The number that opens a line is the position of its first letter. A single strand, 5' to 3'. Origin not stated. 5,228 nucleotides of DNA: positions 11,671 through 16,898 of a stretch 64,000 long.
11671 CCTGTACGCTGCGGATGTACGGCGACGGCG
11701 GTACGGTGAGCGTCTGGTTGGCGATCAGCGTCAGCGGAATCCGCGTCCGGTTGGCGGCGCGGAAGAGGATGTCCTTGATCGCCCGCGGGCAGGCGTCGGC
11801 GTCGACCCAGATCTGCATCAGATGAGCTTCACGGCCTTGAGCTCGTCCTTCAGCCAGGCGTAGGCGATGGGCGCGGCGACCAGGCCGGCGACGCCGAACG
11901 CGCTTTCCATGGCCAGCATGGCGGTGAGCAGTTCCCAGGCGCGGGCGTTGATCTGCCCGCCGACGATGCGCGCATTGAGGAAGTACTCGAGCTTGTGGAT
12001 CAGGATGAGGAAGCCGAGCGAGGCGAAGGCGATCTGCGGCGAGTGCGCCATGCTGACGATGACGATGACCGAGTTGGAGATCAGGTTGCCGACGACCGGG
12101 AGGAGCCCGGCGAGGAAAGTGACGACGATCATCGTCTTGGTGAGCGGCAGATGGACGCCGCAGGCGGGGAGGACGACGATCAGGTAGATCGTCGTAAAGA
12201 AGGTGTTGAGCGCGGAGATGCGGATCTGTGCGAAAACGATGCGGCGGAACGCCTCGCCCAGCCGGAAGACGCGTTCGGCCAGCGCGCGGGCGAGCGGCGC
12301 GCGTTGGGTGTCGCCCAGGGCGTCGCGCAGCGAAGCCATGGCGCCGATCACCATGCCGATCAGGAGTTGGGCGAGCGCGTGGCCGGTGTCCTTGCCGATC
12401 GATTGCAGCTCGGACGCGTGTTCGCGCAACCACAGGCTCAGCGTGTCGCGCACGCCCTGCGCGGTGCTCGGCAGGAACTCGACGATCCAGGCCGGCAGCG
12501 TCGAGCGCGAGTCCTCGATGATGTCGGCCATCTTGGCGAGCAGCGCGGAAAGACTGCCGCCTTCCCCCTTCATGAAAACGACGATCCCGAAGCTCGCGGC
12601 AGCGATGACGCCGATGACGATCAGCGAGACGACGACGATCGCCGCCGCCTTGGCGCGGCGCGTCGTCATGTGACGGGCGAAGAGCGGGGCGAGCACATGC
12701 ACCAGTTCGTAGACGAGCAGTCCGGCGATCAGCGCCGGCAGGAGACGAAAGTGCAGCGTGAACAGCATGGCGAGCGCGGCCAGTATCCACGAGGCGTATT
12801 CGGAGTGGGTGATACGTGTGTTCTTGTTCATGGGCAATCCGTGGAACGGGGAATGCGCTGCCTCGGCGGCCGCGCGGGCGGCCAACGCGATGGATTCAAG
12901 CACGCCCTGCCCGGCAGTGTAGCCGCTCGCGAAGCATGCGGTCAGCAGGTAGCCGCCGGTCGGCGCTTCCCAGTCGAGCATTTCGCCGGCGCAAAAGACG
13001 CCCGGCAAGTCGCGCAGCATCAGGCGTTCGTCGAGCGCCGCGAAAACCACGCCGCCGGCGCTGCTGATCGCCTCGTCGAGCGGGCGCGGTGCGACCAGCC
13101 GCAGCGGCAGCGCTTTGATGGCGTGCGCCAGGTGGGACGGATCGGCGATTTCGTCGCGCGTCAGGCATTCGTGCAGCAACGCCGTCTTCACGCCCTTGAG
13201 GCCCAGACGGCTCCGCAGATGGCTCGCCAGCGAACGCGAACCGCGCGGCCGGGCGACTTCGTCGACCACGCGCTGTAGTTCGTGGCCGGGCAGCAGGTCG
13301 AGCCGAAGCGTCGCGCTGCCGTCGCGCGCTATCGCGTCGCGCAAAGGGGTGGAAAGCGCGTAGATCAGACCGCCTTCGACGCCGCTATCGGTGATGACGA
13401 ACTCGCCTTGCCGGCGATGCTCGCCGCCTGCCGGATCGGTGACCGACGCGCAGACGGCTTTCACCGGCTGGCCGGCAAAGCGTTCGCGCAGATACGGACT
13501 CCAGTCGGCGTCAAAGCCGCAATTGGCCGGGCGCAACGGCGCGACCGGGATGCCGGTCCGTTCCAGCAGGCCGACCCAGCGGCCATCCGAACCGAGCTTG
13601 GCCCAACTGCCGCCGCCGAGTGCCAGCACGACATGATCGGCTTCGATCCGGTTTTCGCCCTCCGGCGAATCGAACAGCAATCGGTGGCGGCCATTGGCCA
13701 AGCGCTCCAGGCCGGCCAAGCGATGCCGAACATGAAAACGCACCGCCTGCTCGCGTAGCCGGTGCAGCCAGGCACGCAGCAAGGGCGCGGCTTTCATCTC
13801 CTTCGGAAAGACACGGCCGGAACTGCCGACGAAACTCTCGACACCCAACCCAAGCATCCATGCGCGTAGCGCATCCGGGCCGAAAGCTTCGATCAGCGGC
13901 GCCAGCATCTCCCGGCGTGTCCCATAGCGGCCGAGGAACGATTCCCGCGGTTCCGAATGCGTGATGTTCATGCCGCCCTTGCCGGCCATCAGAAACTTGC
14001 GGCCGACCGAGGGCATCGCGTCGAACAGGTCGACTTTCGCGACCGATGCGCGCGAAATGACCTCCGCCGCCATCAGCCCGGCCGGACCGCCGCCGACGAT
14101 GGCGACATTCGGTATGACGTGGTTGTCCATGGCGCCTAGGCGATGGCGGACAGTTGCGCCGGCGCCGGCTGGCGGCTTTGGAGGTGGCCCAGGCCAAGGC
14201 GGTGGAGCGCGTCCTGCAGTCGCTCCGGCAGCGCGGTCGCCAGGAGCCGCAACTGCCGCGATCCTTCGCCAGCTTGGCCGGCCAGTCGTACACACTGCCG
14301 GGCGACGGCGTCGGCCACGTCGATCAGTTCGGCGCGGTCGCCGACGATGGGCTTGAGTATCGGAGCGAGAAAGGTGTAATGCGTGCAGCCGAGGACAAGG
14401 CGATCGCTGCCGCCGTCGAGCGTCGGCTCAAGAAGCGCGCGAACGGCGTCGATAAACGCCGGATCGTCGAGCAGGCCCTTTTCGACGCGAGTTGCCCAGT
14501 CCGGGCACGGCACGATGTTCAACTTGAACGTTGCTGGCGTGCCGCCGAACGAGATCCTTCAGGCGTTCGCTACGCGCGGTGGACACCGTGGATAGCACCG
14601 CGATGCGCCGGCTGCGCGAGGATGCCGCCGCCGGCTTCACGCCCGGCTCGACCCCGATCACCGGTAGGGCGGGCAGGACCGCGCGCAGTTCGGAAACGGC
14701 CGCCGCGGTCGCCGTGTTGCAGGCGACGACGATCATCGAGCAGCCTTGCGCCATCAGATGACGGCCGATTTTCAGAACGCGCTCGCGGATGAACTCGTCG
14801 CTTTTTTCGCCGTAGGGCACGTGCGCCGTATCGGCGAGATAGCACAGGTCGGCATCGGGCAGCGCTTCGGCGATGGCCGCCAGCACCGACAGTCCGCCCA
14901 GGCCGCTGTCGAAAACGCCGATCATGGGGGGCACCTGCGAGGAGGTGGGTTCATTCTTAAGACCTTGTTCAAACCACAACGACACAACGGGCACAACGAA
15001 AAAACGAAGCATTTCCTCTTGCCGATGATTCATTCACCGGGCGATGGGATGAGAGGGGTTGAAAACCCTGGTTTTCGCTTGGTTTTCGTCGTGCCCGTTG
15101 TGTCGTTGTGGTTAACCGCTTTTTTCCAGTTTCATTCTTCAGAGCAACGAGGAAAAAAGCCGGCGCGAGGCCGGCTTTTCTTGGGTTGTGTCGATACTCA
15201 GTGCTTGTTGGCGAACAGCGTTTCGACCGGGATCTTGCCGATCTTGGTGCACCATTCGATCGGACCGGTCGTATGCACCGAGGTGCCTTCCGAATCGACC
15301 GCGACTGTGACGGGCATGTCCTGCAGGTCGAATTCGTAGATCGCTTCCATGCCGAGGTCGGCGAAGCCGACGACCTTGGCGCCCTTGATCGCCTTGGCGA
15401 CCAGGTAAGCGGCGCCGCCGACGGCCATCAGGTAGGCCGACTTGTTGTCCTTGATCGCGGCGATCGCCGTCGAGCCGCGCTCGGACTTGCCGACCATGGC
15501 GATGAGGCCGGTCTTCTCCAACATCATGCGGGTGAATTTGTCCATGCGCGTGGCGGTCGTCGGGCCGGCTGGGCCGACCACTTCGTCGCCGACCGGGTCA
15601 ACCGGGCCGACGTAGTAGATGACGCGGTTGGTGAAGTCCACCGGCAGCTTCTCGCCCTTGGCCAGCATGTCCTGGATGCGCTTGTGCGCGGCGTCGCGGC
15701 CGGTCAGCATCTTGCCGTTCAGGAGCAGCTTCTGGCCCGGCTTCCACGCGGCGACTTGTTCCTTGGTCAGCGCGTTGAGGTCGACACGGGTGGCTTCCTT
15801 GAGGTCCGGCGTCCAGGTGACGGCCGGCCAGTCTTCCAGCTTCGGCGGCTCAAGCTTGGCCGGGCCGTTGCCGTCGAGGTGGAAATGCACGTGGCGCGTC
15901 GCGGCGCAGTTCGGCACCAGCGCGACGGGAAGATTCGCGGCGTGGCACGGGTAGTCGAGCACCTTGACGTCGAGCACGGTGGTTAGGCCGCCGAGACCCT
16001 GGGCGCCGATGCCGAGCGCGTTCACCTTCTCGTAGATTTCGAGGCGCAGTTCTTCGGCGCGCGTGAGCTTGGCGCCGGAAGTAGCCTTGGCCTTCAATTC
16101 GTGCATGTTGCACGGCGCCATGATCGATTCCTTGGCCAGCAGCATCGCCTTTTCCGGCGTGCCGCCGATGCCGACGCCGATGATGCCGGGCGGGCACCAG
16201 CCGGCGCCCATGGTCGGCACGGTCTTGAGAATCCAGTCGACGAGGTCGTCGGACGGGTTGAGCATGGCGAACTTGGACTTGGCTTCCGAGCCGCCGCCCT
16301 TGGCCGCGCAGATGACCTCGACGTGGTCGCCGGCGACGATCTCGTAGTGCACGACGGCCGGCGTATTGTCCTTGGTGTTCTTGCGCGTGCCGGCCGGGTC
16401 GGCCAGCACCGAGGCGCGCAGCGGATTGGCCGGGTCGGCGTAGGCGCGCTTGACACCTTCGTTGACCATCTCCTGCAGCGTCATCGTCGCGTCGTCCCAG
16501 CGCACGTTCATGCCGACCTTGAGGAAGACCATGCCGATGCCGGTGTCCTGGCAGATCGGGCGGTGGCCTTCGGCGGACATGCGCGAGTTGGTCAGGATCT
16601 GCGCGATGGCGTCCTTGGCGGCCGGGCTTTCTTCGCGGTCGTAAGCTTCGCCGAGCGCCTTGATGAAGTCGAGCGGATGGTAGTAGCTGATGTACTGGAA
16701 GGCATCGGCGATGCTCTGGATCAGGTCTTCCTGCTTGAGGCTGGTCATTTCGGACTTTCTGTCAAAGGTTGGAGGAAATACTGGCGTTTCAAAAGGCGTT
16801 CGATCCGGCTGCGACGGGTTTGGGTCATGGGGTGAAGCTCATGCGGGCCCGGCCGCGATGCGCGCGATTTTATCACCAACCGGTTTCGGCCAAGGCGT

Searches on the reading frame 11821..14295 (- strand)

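Call 44: search_protein_families(library=pfam, proteins=[window:11821-14295:-], max_evalue=0.001)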
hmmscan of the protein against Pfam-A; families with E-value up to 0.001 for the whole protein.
window:11821-14295:- (825 aa): 9 families
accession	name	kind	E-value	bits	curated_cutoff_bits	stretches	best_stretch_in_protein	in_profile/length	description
PF03486.20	HI0933_like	-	1.2e-68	231.7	50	1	63-463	2-243/244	HI0933-like protein Rossmann domain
PF22780.1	HI0933_like_1st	-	3.4e-29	102.2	27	1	255-411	1-165/165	HI0933-like protein barrel and H2TH domain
PF13454.12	NAD_binding_9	-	1.5e-05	25.5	21.8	1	65-227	1-153/155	FAD-NAD(P)-binding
PF00890.30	FAD_binding_2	-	3.6e-05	23.6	20.4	0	64-117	2-53/414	FAD binding domain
PF07992.20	Pyr_redox_2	-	4.2e-05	23.5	26.1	1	63-238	2-118/291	Pyridine nucleotide-disulphide oxidoreductase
PF01266.30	DAO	-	4.3e-05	23.6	27.9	0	107-231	88-207/353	FAD dependent oxidoreductase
PF01946.23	Thi4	-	0.0001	22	26.2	1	48-125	4-81/235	Thi4 family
PF01494.25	FAD_binding_3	-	0.00016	21.4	22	0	63-85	3-25/349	FAD binding domain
PF13450.12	NAD_binding_8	-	0.00055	20.6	21.9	0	66-98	1-32/68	NAD(P)-binding Rossmann-like domain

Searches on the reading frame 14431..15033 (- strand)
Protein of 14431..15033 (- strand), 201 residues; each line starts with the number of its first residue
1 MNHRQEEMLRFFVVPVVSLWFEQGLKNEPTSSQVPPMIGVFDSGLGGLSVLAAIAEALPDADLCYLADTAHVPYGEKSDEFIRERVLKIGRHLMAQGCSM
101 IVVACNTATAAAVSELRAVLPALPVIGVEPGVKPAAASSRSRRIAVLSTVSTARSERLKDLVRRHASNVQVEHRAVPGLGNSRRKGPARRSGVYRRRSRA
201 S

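Call 49: search_protein_families(library=pfam, proteins=[window:14431-15033:-], max_evalue=0.001)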
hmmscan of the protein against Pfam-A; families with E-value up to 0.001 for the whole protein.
window:14431-15033:- (201 aa): 1 family
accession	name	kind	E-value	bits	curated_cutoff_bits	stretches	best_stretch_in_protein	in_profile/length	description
PF01177.27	Asp_Glu_race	-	1.5e-13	51.4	31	1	51-182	13-149/211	Asp/Glu/Hydantoin racemase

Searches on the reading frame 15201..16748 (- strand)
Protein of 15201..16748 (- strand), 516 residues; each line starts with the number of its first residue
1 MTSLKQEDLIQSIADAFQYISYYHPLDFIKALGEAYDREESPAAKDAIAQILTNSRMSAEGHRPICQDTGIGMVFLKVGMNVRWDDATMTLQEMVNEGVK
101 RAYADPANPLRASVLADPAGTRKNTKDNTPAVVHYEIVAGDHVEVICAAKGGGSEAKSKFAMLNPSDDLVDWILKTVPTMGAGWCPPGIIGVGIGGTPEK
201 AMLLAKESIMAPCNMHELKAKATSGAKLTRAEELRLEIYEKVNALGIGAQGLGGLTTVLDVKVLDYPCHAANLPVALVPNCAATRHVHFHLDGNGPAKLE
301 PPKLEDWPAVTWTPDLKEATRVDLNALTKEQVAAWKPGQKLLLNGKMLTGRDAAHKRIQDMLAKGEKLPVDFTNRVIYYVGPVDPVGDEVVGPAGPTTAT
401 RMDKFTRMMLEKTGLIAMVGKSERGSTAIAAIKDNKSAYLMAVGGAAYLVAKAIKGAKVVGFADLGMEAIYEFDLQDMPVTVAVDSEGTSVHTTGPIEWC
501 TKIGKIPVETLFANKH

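Call 44: search_protein_families(library=pfam, proteins=[window:15201-16748:-], max_evalue=0.001)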
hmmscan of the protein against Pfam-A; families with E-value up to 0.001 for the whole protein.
window:15201-16748:- (516 aa): 2 families
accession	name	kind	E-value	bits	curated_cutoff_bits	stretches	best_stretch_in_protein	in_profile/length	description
PF05681.19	Fumerase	-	2.3e-95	319.4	25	1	11-289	2-269/270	Fumarate hydratase (Fumerase)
PF05683.17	Fumerase_C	-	1.7e-84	282.7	22.2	1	293-494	1-204/205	Fumarase C-terminus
